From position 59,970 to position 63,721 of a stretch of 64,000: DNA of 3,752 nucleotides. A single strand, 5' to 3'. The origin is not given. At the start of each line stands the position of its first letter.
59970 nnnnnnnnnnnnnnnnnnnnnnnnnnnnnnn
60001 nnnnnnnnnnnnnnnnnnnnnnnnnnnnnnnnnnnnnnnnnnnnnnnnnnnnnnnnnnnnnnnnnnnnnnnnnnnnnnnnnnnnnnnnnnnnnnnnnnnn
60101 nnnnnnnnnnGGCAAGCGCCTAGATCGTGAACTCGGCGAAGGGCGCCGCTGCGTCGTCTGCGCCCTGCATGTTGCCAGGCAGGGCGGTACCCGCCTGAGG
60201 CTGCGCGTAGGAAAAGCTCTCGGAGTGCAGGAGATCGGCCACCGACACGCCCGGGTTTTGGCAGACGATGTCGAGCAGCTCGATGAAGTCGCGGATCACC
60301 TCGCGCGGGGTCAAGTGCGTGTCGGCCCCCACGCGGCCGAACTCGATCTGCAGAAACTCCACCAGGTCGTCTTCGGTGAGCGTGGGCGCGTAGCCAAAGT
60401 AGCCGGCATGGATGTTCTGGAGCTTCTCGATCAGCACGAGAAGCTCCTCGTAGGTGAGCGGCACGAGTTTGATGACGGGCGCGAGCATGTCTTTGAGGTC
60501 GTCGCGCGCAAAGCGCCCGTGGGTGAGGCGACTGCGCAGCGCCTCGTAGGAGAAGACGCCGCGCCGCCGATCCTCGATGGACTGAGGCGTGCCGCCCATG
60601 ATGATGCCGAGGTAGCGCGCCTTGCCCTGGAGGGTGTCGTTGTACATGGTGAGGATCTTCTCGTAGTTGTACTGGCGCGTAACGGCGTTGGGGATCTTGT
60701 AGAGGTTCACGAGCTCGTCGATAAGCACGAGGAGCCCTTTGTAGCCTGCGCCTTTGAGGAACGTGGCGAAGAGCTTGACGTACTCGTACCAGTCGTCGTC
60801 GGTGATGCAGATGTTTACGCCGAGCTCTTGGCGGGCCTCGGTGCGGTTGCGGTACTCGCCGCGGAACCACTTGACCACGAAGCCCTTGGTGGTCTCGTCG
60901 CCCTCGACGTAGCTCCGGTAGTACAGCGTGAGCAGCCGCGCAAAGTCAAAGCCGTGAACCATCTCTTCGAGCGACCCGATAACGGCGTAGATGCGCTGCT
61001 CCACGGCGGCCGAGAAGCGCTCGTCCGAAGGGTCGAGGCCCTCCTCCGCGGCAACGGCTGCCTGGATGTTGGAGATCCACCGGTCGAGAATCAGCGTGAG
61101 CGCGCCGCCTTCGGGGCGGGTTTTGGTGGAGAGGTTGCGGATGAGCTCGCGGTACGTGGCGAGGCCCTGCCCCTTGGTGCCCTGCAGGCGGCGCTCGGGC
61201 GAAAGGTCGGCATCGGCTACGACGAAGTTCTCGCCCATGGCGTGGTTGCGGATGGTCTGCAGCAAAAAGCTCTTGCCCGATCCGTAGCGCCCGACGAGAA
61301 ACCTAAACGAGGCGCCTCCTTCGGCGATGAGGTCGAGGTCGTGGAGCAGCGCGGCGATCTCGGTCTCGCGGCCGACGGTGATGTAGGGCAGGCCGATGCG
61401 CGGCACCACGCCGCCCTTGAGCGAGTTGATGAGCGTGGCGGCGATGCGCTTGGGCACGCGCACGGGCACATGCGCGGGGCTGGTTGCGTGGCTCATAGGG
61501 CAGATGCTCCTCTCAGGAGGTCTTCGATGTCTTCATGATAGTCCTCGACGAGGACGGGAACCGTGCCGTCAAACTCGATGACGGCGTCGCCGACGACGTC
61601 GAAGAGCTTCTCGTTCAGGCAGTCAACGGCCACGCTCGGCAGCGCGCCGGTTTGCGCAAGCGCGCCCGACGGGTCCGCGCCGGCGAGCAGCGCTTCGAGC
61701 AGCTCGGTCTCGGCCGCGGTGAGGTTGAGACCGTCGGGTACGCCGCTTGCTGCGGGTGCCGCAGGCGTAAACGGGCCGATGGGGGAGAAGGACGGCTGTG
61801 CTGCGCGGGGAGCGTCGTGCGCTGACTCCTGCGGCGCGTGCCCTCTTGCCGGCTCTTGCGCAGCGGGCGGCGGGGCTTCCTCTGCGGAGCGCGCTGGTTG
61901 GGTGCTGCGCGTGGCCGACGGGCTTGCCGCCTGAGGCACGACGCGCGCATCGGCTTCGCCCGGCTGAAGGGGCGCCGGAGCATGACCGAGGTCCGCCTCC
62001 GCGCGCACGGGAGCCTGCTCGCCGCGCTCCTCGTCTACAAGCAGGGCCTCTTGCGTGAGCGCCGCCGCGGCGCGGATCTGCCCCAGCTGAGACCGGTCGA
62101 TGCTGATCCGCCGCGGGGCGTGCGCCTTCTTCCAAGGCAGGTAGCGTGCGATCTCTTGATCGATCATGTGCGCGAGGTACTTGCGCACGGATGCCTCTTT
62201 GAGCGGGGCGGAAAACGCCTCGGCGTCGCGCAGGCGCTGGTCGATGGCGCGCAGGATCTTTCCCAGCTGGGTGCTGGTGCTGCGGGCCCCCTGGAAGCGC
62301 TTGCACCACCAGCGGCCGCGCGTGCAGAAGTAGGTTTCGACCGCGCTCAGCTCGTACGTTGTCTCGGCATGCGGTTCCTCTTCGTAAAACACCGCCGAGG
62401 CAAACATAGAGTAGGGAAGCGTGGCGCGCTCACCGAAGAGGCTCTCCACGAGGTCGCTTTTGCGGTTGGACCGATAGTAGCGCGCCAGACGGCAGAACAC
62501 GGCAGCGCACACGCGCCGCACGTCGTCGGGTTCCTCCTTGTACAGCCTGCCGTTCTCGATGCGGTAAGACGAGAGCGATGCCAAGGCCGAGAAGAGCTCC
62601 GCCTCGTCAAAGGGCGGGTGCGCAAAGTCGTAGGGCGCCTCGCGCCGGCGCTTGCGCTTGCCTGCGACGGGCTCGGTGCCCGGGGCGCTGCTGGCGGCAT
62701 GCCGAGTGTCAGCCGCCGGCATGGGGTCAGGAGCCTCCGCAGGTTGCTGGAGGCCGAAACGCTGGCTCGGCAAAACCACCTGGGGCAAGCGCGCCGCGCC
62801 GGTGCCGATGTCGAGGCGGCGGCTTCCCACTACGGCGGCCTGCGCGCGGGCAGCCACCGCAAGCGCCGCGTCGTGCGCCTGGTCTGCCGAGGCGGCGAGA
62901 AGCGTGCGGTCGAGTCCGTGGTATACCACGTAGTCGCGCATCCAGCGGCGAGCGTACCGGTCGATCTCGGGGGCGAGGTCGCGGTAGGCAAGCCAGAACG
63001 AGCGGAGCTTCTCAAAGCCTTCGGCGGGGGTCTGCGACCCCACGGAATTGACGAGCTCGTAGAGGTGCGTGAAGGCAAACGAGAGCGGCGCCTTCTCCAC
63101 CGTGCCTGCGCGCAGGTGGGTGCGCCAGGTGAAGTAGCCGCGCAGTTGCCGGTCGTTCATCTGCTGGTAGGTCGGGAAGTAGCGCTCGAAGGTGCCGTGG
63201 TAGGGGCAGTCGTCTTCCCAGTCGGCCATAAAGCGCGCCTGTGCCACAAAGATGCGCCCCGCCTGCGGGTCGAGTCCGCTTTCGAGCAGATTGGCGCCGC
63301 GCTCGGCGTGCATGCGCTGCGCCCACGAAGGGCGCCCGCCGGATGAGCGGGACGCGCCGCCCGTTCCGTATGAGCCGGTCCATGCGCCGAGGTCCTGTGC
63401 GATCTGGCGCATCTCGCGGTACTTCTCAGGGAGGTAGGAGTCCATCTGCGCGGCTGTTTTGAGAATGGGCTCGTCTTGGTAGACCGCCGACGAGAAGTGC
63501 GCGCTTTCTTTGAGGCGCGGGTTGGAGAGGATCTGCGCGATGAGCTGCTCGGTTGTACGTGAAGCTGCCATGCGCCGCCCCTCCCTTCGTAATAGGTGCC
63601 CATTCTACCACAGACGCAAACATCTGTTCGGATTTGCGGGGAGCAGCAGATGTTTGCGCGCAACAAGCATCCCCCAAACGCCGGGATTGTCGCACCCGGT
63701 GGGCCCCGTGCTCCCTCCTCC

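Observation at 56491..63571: Shango-like TerB / DUF2791 ATPase / Lhr-helicase operon carrying an embedded polytopic-membrane LytTR gene: candidate undescribed four-gene defence architecture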

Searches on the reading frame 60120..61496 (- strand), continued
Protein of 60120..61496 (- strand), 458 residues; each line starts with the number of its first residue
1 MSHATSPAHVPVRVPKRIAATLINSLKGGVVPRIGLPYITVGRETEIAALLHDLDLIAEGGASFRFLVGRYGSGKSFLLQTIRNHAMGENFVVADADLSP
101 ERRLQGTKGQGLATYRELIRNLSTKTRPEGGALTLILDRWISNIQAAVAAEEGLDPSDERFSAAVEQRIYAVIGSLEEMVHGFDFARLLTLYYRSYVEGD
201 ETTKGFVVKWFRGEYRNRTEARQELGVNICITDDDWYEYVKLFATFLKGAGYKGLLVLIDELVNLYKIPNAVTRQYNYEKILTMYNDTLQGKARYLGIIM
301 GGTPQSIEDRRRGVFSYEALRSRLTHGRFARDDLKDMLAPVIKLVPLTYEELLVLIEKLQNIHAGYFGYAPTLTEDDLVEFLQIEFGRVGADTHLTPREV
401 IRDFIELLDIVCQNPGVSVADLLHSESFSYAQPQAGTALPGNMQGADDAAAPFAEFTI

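Call 65: find_encoding_contigs(protein=P0148, flank=6000, max_places=3)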
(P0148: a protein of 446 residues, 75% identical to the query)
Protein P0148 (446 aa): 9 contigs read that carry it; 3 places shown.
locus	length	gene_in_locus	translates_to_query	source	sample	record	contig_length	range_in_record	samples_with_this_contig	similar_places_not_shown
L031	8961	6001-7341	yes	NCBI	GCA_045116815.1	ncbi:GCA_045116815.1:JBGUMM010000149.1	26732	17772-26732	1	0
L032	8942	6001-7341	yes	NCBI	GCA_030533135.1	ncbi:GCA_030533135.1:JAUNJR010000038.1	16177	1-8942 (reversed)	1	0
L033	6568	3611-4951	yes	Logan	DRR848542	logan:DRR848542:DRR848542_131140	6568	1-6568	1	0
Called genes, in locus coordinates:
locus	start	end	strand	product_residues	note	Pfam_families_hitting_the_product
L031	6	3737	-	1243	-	PF18072:FGAR-AT_linker, PF02769:AIRS_C, PF13507:GATase_5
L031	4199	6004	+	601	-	PF13208:TerB_N, PF15615:TerB_C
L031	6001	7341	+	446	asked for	PF10923:BrxC_BrxD, PF13191:AAA_16 (weak)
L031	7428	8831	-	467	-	PF02056:Glyco_hydro_4, PF11975:Glyco_hydro_4C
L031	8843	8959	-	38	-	?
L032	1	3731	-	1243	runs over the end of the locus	PF18072:FGAR-AT_linker, PF02769:AIRS_C, PF13507:GATase_5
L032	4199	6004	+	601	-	PF13208:TerB_N, PF15615:TerB_C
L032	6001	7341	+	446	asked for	PF10923:BrxC_BrxD, PF13191:AAA_16 (weak)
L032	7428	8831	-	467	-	PF02056:Glyco_hydro_4, PF11975:Glyco_hydro_4C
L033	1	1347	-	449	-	?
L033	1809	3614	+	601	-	PF13208:TerB_N, PF15615:TerB_C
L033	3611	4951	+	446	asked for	PF10923:BrxC_BrxD, PF13191:AAA_16 (weak)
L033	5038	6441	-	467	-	PF02056:Glyco_hydro_4, PF11975:Glyco_hydro_4C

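Call 72: search_protein_families(library=pfam, proteins=[L028:7571-7861:+, L028:7863-8135:+, L028:8132-8419:-, L026:1689-2690:-, L026:2687-3628:-, L026:3637-4533:-, L026:4646-5074:+], max_evalue=0.05)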
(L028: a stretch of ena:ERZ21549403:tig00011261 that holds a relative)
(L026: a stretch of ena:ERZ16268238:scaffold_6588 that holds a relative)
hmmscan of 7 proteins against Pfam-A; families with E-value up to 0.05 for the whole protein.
L028:7571-7861:+ (96 aa): 1 family
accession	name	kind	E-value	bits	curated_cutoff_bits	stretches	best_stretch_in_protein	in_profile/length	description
PF02604.26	PhdYeFM_antitox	-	0.0088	16.2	29.8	1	4-66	3-65/74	Antitoxin Phd_YefM, type II toxin-antitoxin system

L028:7863-8135:+ (90 aa): 1 family
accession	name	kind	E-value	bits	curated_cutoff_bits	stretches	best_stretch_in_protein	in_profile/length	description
PF05016.21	ParE_toxin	-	0.016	16.2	23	1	2-87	2-86/89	ParE toxin of type II toxin-antitoxin system, parDE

L028:8132-8419:- (95 aa): 1 family
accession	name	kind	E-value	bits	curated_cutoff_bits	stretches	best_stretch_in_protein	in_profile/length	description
PF02811.25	PHP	-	0.014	16.2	26.4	1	11-57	123-164/164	PHP domain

L026:1689-2690:- (333 aa): 0 families

L026:2687-3628:- (313 aa): 0 families

L026:3637-4533:- (298 aa): 1 family
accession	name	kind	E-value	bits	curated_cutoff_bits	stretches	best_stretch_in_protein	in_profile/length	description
PF02146.23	SIR2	-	0.028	14.8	24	1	113-193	64-142/180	Sir2 family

L026:4646-5074:+ (142 aa): 10 families
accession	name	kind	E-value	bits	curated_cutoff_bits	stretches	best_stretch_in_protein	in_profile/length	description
PF02082.26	Rrf2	-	1.9e-26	93.2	30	1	4-133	2-131/132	Iron-dependent Transcriptional regulator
PF12802.13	MarR_2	-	6.9e-05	23.4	27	1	11-62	8-60/61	MarR family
PF03444.21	HrcA_DNA-bdg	-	7.4e-05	22.8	21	1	9-59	8-58/79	Winged helix-turn-helix transcription repressor, HrcA DNA-binding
PF13545.12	HTH_Crp_2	-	0.0015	18.9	27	1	24-56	22-54/70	Crp-like helix-turn-helix domain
PF01325.25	Fe_dep_repress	-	0.0023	18.5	26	1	25-57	23-55/60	Iron dependent repressor, N-terminal DNA binding domain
PF09339.16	HTH_IclR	-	0.0093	16.2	22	1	10-57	5-51/52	IclR helix-turn-helix domain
PF08100.18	Dimerisation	-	0.0094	16.2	25.6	1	5-57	20-73/93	O-methyltransferase dimerisation domain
PF13412.12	HTH_24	-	0.018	15.1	21.9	1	23-55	16-48/48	Winged helix-turn-helix DNA-binding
PF00392.27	GntR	-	0.026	14.6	27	1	22-60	21-60/64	Bacterial regulatory proteins, gntR family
PF12840.13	HTH_20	-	0.046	14.1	27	0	21-57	15-51/51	Helix-turn-helix domain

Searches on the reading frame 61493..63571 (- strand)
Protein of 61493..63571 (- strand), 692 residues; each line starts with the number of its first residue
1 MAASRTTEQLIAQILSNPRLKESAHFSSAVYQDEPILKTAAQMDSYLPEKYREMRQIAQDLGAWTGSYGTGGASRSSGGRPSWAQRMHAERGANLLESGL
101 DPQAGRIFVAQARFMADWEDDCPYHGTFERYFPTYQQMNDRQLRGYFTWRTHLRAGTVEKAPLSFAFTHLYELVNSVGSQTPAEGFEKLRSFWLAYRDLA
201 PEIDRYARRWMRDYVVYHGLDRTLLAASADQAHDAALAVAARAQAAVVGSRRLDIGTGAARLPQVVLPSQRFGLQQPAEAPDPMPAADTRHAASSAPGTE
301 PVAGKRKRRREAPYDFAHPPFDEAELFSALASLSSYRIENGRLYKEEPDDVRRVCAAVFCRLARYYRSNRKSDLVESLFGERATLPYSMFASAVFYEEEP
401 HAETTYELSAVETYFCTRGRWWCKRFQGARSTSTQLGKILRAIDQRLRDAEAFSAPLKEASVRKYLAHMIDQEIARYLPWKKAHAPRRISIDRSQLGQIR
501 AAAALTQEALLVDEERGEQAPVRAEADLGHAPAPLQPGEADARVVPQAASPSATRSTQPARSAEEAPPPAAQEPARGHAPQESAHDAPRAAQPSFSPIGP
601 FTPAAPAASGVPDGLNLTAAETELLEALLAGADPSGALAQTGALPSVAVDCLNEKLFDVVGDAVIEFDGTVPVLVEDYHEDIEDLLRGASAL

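Call 3: search_protein_families(library=pfam, proteins=[window:61493-63571:-], max_evalue=0.01)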
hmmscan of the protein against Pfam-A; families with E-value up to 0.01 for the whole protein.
window:61493-63571:- (692 aa): 2 families
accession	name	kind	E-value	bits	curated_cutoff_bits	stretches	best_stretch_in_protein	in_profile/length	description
PF13208.11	TerB_N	-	1.7e-28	100.2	25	1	103-241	29-159/207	TerB N-terminal domain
PF15615.11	TerB_C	-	1.2e-17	64.9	26.3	1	481-683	9-148/148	TerB-C domain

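Call 4: search_protein_families(library=padloc, proteins=[window:61493-63571:-], max_evalue=0.01)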
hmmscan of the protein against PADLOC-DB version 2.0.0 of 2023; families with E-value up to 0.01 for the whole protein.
window:61493-63571:- (692 aa): 1 family
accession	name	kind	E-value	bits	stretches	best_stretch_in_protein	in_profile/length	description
PDLC03958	SngA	-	6e-76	255.1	1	71-686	81-527/528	-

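Call 5: search_protein_families(library=ncbifam, proteins=[window:61493-63571:-], max_evalue=0.01)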
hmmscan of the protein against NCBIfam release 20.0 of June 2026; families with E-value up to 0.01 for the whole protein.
window:61493-63571:- (692 aa): 0 families
